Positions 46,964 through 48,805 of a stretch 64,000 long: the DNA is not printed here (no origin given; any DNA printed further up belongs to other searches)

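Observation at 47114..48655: ImcH-like membrane heptaheme cytochrome (NapC/NirT-related) in the cluster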

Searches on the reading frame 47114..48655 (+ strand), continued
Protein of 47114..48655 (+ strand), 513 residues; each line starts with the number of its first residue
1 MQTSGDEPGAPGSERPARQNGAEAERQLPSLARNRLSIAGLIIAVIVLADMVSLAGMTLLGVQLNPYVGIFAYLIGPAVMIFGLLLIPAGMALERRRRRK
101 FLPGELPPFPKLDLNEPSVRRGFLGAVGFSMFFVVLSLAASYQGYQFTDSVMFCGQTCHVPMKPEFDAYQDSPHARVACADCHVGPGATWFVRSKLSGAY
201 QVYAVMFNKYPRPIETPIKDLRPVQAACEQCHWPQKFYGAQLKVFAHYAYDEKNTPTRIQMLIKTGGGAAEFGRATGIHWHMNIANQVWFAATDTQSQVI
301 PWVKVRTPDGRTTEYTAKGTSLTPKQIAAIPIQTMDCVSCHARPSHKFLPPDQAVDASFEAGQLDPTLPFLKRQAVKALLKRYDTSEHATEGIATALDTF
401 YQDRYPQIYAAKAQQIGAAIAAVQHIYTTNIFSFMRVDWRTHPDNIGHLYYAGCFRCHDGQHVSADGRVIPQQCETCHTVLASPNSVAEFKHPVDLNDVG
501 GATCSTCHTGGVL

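Call 32: find_encoding_contigs(protein=P0011, flank=10000, max_places=2)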
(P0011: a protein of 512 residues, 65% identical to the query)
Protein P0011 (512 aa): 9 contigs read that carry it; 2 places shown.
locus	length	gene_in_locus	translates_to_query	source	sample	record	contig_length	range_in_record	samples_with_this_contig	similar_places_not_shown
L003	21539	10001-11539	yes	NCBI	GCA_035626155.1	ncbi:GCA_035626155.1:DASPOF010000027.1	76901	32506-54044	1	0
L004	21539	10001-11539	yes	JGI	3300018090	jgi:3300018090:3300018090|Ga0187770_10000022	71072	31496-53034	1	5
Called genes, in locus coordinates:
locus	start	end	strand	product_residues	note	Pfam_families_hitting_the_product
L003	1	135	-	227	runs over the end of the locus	PF00834:Ribul_P_3_epim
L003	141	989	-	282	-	PF02596:DUF169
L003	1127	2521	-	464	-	PF01029:NusB, PF22458:RsmF-B_ferredox, PF01189:Methyltr_RsmB-F, PF01209:Ubie_methyltran (weak), PF01728:FtsJ (weak), PF08241:Methyltransf_11 (faint), PF13649:Methyltransf_25 (weak), PF13847:Methyltransf_31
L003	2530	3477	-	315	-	PF00551:Formyl_trans_N, PF02911:Formyl_trans_C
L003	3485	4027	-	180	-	PF01327:Pep_deformylase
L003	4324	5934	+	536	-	PF00672:HAMP, PF00512:HisKA, PF02518:HATPase_c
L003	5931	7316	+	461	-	PF00072:Response_reg, PF00493:MCM (weak), PF01078:Mg_chelatase (faint), PF00158:Sigma54_activat, PF14532:Sigma54_activ_2, PF07728:AAA_5, PF25601:AAA_lid_14, PF02954:HTH_8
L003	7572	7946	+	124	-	PF14525:AraC_binding_2 (weak)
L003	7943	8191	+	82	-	-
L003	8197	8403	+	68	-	-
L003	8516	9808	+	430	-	PF03916:NrfD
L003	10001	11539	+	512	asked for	PF03264:Cytochrom_NNT (weak), PF14522:Cytochrome_C7 (faint), PF14537:Cytochrom_c3_2 (faint)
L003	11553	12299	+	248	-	PF09699:Paired_CXXCH_1 (faint), PF14537:Cytochrom_c3_2 (faint), PF22113:Mtrc-MtrF_II-IV_dom (faint), PF14522:Cytochrome_C7 (weak)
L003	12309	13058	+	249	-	PF13183:Fer4_8 (weak), PF13237:Fer4_10, PF13247:Fer4_11, PF12838:Fer4_7 (weak), PF13187:Fer4_9 (weak), PF00037:Fer4, PF12837:Fer4_6, PF13237:Fer4_10, +8 more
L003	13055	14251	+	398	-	PF03916:NrfD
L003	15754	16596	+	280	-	PF01292:Ni_hydr_CYTB (weak)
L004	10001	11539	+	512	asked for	PF03264:Cytochrom_NNT (weak), PF14522:Cytochrome_C7 (faint), PF14537:Cytochrom_c3_2 (faint)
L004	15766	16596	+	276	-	PF01292:Ni_hydr_CYTB (weak)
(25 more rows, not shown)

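Call 33: find_encoding_contigs(protein=P0022, flank=10000, max_places=2)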
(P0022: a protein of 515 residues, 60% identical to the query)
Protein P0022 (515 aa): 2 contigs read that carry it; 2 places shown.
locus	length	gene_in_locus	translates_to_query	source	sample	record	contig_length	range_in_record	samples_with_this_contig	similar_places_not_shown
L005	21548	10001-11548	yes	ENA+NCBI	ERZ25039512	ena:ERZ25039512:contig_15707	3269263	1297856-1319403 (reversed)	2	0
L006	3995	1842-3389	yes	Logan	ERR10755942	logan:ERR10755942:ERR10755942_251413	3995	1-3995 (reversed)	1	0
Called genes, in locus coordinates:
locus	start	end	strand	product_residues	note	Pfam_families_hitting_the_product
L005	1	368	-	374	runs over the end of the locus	PF13442:Cytochrome_CBB3 (faint), PF02433:FixO (faint), PF00034:Cytochrom_C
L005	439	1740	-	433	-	PF00033:Cytochrome_B, PF13631:Cytochrom_B_N_2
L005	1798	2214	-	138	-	PF00355:Rieske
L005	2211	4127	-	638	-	PF12837:Fer4_6 (faint), PF13237:Fer4_10 (faint), PF14691:Fer4_20, PF07992:Pyr_redox_2, PF13450:NAD_binding_8 (weak), PF12838:Fer4_7, PF13187:Fer4_9 (weak), PF00037:Fer4, +4 more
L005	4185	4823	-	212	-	PF00127:Copper-bind (weak), PF13620:CarboxypepD_reg (weak)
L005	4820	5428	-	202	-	PF14686:fn3_3, PF13715:CarbopepD_reg_2, PF13620:CarboxypepD_reg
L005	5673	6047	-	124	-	PF13442:Cytochrome_CBB3, PF00034:Cytochrom_C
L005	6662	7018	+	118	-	PF00034:Cytochrom_C, PF13442:Cytochrome_CBB3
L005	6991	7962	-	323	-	-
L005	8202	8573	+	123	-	PF12838:Fer4_7 (faint), PF13187:Fer4_9 (faint), PF13247:Fer4_11, PF13237:Fer4_10, PF00037:Fer4, PF12797:Fer4_2 (weak), PF12837:Fer4_6 (weak)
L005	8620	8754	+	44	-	-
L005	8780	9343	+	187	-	PF03916:NrfD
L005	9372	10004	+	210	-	PF03916:NrfD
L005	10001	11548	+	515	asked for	PF03264:Cytochrom_NNT (weak)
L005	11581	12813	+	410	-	PF02085:Cytochrom_CIII (faint), PF14522:Cytochrome_C7 (faint), PF14537:Cytochrom_c3_2 (faint), PF09699:Paired_CXXCH_1 (faint), PF22678:Cytochrom_c_NrfB-like (faint)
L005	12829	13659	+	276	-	-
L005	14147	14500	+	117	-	PF13442:Cytochrome_CBB3, PF00034:Cytochrom_C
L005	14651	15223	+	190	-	PF00355:Rieske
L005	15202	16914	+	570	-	PF00033:Cytochrome_B, PF13631:Cytochrom_B_N_2, PF13442:Cytochrome_CBB3 (faint), PF00032:Cytochrom_B_C, PF00034:Cytochrom_C (faint)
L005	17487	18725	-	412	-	PF02433:FixO (faint), PF13442:Cytochrome_CBB3 (faint), PF00034:Cytochrom_C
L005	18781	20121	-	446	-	PF03916:NrfD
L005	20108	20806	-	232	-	PF00037:Fer4 (faint), PF12797:Fer4_2 (weak), PF12837:Fer4_6 (faint), PF12838:Fer4_7 (weak), PF13183:Fer4_8 (faint), PF13237:Fer4_10 (weak), PF13247:Fer4_11, PF13187:Fer4_9 (weak), +1 more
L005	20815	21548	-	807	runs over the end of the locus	PF04879:Molybdop_Fe4S4, PF00384:Molybdopterin, PF01568:Molydop_binding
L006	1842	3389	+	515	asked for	PF03264:Cytochrom_NNT (weak)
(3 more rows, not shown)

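Call 34: find_encoding_contigs(protein=P0108, flank=10000, max_places=1)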
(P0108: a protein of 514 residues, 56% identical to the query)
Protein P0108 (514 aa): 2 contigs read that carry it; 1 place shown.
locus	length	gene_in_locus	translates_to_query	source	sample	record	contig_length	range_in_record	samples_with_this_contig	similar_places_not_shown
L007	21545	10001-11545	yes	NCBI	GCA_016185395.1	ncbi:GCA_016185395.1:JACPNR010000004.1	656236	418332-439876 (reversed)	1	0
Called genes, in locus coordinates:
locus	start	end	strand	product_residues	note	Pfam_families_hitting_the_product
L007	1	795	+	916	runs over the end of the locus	PF02629:CoA_binding, PF13380:CoA_binding_2, PF13607:Succ_CoA_lig, PF19045:Ligase_CoA_2, PF13549:ATP-grasp_5, PF13302:Acetyltransf_3, PF00583:Acetyltransf_1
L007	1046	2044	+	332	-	PF22113:Mtrc-MtrF_II-IV_dom (faint), PF14537:Cytochrom_c3_2 (faint), PF14522:Cytochrome_C7 (faint), PF22678:Cytochrom_c_NrfB-like (weak), PF02335:Cytochrom_C552 (weak), PF22678:Cytochrom_c_NrfB-like (weak), PF09699:Paired_CXXCH_1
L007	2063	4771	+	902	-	PF11854:MtrB_PioB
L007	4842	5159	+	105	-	PF13442:Cytochrome_CBB3, PF00034:Cytochrom_C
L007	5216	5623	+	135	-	PF00355:Rieske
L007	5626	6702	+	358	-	PF00033:Cytochrome_B, PF13631:Cytochrom_B_N_2, PF00032:Cytochrom_B_C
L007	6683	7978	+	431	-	PF22113:Mtrc-MtrF_II-IV_dom (faint), PF09699:Paired_CXXCH_1 (faint), PF14522:Cytochrome_C7 (faint), PF14537:Cytochrom_c3_2 (weak)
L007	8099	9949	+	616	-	PF14522:Cytochrome_C7 (faint), PF14537:Cytochrom_c3_2 (faint), PF09699:Paired_CXXCH_1 (faint), PF01292:Ni_hydr_CYTB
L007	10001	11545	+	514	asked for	PF03264:Cytochrom_NNT, PF14522:Cytochrome_C7 (faint), PF14537:Cytochrom_c3_2 (faint)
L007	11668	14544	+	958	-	PF00330:Aconitase, PF00694:Aconitase_C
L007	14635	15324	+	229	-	PF00440:TetR_N, PF14246:TetR_C_7 (weak)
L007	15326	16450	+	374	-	PF25917:BSH_RND, PF25885:HH_EMRA (weak), PF25876:HH_MFP_RND, PF25944:Beta-barrel_RND, PF25954:Beta-barrel_RND_2 (weak), PF25967:RND-MFP_C, PF25975:CzcB_C (weak), PF25989:YknX_C, +1 more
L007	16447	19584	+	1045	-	PF00873:ACR_tran, PF03176:MMPL, PF02355:SecD_SecF_C (faint)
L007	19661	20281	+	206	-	-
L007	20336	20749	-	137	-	PF01894:YjbQ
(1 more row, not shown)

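Call 35: find_encoding_contigs(protein=P0037, flank=10000, max_places=1)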
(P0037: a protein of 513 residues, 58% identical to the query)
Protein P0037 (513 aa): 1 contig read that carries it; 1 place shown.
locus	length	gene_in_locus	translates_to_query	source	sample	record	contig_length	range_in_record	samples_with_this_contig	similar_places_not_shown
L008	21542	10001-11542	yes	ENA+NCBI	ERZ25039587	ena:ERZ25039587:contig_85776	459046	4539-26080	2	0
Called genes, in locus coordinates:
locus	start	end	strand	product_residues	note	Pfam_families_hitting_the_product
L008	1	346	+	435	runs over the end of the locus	PF07044:DUF1329, PF17131:TP_0789-like (weak)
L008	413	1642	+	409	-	PF04055:Radical_SAM, PF19288:CofH_C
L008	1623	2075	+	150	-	PF00355:Rieske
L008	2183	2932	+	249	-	-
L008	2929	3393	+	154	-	-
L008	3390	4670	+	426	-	PF00033:Cytochrome_B, PF13631:Cytochrom_B_N_2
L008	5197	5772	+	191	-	PF00034:Cytochrom_C (weak), PF02433:FixO, PF00034:Cytochrom_C, PF13442:Cytochrome_CBB3 (weak)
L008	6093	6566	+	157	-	PF00034:Cytochrom_C (weak), PF13442:Cytochrome_CBB3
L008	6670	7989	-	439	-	PF01266:DAO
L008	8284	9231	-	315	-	PF04055:Radical_SAM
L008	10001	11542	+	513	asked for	PF03264:Cytochrom_NNT (weak), PF14522:Cytochrome_C7 (faint), PF14537:Cytochrom_c3_2 (faint)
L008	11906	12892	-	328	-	PF01168:Ala_racemase_N, PF14031:D-ser_dehydrat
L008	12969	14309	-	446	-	PF01266:DAO, PF07992:Pyr_redox_2 (weak), PF13450:NAD_binding_8 (faint), PF13738:Pyr_redox_3 (faint)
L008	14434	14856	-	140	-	-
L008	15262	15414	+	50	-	-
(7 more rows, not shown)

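Call 36: find_encoding_contigs(protein=P0015, flank=10000, max_places=1)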
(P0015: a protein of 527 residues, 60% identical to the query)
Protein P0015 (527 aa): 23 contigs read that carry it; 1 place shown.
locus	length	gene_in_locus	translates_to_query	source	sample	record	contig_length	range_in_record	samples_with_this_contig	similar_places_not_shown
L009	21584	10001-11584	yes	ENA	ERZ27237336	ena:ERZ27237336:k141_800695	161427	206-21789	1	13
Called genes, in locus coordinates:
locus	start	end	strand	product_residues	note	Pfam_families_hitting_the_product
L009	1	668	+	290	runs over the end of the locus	?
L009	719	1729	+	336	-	PF13240:Zn_Ribbon_1 (weak), PF24463:DUF7577 (weak), PF23914:TPR_CcmH_CycH (weak), PF13432:TPR_16 (weak), PF14559:TPR_19 (weak), PF13432:TPR_16, PF13414:TPR_11 (weak), PF13432:TPR_16 (weak), +8 more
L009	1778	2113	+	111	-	PF01656:CbiA (weak)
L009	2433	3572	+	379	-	PF14522:Cytochrome_C7 (faint), PF22113:Mtrc-MtrF_II-IV_dom (faint), PF01412:ArfGap (faint), PF14537:Cytochrom_c3_2 (faint), PF22678:Cytochrom_c_NrfB-like (faint), PF09699:Paired_CXXCH_1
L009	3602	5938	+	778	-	PF11854:MtrB_PioB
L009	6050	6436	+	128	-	PF13442:Cytochrome_CBB3, PF00034:Cytochrom_C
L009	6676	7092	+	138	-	PF13473:Cupredoxin_1 (weak)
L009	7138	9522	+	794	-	PF01731:Arylesterase (faint), PF06739:SBBP (faint), PF08450:SGL (faint), PF25021:TEN_NHL (faint), PF13449:Phytase-like (faint), PF22807:TrAA12 (faint), PF01436:NHL (weak), PF01436:NHL (weak), +2 more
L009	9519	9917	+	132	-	PF13442:Cytochrome_CBB3, PF00034:Cytochrom_C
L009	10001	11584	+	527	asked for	PF03264:Cytochrom_NNT (faint), PF14522:Cytochrome_C7 (faint), PF14537:Cytochrom_c3_2 (faint)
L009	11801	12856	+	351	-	PF02085:Cytochrom_CIII (faint), PF09699:Paired_CXXCH_1 (faint), PF14537:Cytochrom_c3_2 (faint), PF22113:Mtrc-MtrF_II-IV_dom (faint), PF14522:Cytochrome_C7 (weak)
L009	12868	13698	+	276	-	PF01292:Ni_hydr_CYTB (weak)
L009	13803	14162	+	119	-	PF00034:Cytochrom_C, PF13442:Cytochrome_CBB3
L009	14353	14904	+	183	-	PF00355:Rieske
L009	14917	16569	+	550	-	PF00033:Cytochrome_B, PF13631:Cytochrom_B_N_2, PF00032:Cytochrom_B_C, PF00034:Cytochrom_C, PF13442:Cytochrome_CBB3 (weak), PF02433:FixO (weak), PF00034:Cytochrom_C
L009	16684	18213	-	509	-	PF19289:PmbA_TldD_3rd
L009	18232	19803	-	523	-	PF19289:PmbA_TldD_3rd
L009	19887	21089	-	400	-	PF02515:CoA_transf_3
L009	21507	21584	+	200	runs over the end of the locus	PF12766:Pyridox_oxase_2, PF01243:PNPOx_N, PF10590:PNP_phzG_C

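Call 49: predict_structure(alignment_id=A1)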
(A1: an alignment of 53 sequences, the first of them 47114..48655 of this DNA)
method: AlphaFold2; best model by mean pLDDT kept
length: 513 residues; sequences in the alignment: 53
mean_pLDDT: 60.9   pTM: 0.36
mean pLDDT of the five models: 60.9, 58.5, 57.9, 56.5, 56.2
residues with pLDDT >= 90: 58; 70-90: 142; 50-70: 89; < 50: 224
segments of 3 or more residues with pLDDT < 50: 1-25, 144-205, 208-219, 221-286, 342-347, 434-450, 472-492, 503-513
pLDDT, mean of each block of 10 residues (from residue 1): 39 41 52 86 88 79 65 76 88 84 72 76 81 68 45 41 42 40 36 39 47 40 45 35 35 38 30 28 54 74 69 76 88 68 50 84 92 91 79 96 96 96 85 50 43 53 60 40 37 50 45 34
secondary structure, 60 per line:
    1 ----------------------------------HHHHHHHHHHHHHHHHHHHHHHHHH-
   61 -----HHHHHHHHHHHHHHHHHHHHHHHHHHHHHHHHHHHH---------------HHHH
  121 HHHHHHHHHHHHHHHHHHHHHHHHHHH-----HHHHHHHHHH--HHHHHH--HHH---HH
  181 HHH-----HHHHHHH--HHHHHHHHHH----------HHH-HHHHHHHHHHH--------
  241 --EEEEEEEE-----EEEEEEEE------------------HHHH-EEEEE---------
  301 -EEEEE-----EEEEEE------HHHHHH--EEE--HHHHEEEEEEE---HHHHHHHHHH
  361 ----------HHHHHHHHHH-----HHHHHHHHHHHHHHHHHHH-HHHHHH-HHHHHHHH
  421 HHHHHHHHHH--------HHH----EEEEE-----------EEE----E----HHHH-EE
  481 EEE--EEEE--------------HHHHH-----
elements in order: H35-59 H66-101 H117-147 H153-162 H165-170 H179-183 H189-195 H198-207 H222-232 E243-250 E256-263 H282-285 E287-291 E302-306 E312-317 H324-329 E332-334 H337-340 E341-347 H351-360 H371-380 H386-404 H406-411 H413-430 E446-450 E462-464 H474-477 E479-483 E486-489 H504-508

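Call 59: find_encoding_contigs(protein=window:47114-48655:+, flank=10000, max_places=3)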
Protein window:47114-48655:+ (513 aa): 1 contig read that carries it; 1 place shown.
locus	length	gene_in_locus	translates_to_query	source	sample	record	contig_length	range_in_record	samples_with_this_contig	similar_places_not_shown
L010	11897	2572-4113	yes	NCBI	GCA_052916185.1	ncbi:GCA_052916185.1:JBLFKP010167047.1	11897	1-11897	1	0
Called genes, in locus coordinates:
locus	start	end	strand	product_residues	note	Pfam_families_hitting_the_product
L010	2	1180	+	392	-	?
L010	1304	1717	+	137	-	PF00034:Cytochrom_C, PF13442:Cytochrome_CBB3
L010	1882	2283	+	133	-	PF13442:Cytochrome_CBB3, PF00034:Cytochrom_C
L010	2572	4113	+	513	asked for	PF03264:Cytochrom_NNT, PF14522:Cytochrome_C7 (faint), PF14537:Cytochrom_c3_2 (faint)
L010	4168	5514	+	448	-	PF02085:Cytochrom_CIII (faint), PF14522:Cytochrome_C7 (faint), PF14537:Cytochrom_c3_2 (faint), PF22113:Mtrc-MtrF_II-IV_dom (faint), PF00684:DnaJ_CXXCXGXG (faint), PF22678:Cytochrom_c_NrfB-like (faint), PF09699:Paired_CXXCH_1 (faint)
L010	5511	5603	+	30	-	PF27537:HoxH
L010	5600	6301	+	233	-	PF01292:Ni_hydr_CYTB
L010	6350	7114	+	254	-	PF01145:Band_7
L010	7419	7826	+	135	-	PF00034:Cytochrom_C, PF13442:Cytochrome_CBB3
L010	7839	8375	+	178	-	PF00355:Rieske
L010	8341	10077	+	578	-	PF00033:Cytochrome_B, PF13631:Cytochrom_B_N_2, PF13442:Cytochrome_CBB3 (faint), PF00032:Cytochrom_B_C, PF00034:Cytochrom_C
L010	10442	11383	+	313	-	PF00583:Acetyltransf_1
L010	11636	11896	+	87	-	?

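Call 60: find_encoding_contigs(protein=P0002, flank=10000, max_places=2)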
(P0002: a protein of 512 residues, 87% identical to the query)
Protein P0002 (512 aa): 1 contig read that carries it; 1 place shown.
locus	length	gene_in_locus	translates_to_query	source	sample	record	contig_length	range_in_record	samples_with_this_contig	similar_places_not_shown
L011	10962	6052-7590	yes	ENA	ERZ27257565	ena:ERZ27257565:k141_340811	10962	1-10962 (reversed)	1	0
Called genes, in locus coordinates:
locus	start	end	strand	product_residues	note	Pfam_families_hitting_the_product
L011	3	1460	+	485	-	?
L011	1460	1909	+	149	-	PF01951:Archease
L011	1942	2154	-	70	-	-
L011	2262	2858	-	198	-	-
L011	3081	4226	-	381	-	PF01950:FBPase_3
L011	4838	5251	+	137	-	PF00034:Cytochrom_C, PF13442:Cytochrome_CBB3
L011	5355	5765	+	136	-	PF00034:Cytochrom_C, PF13442:Cytochrome_CBB3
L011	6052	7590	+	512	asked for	PF03264:Cytochrom_NNT (weak), PF14522:Cytochrome_C7 (faint), PF14537:Cytochrom_c3_2 (faint)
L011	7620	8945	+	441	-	PF02085:Cytochrom_CIII (faint), PF22113:Mtrc-MtrF_II-IV_dom (faint), PF14537:Cytochrom_c3_2 (faint), PF14522:Cytochrome_C7 (faint), PF09699:Paired_CXXCH_1 (faint)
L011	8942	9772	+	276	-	PF01292:Ni_hydr_CYTB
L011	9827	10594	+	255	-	PF01145:Band_7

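Call 64: find_encoding_contigs(protein=P0090, flank=10000, max_places=1)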
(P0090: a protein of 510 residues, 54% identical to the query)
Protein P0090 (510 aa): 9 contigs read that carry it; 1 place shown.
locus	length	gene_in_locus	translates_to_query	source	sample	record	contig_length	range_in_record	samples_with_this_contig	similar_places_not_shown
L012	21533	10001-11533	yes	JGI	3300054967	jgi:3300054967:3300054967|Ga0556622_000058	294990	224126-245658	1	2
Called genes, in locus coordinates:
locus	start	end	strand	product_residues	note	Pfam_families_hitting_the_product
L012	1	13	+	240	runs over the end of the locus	PF00027:cNMP_binding, PF13545:HTH_Crp_2, PF00325:Crp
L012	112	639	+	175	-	PF00027:cNMP_binding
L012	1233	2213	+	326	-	PF22113:Mtrc-MtrF_II-IV_dom (faint), PF14522:Cytochrome_C7 (faint), PF13435:Cytochrome_C554 (faint), PF22678:Cytochrom_c_NrfB-like (weak), PF09699:Paired_CXXCH_1, PF14537:Cytochrom_c3_2 (weak), PF09699:Paired_CXXCH_1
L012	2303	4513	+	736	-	-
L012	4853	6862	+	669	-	PF02085:Cytochrom_CIII (faint), PF03264:Cytochrom_NNT (faint), PF14522:Cytochrome_C7 (faint), PF14537:Cytochrom_c3_2 (faint), PF22678:Cytochrom_c_NrfB-like (faint), PF09699:Paired_CXXCH_1 (faint), PF01292:Ni_hydr_CYTB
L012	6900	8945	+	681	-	PF02085:Cytochrom_CIII (faint), PF09699:Paired_CXXCH_1 (faint), PF14522:Cytochrome_C7 (faint), PF14537:Cytochrom_c3_2 (faint), PF22113:Mtrc-MtrF_II-IV_dom (faint)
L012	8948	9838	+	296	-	PF01292:Ni_hydr_CYTB (weak)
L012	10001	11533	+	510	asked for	PF03264:Cytochrom_NNT, PF14522:Cytochrome_C7 (faint), PF14537:Cytochrom_c3_2 (weak)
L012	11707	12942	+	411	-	PF04055:Radical_SAM, PF13353:Fer4_12 (weak), PF13186:SPASM (weak)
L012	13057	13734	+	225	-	PF00027:cNMP_binding, PF13545:HTH_Crp_2, PF00325:Crp (weak)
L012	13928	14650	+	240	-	PF04405:ScdA_N, PF01814:Hemerythrin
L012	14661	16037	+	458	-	PF05940:NnrS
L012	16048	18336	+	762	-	PF22085:NorB_cytochrome_c-like, PF00115:COX1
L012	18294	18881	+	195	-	-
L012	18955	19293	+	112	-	-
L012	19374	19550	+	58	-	-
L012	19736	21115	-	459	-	PF00375:SDF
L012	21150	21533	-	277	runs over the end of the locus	PF14805:THDPS_N_2, PF00132:Hexapep (faint), PF14602:Hexapep_2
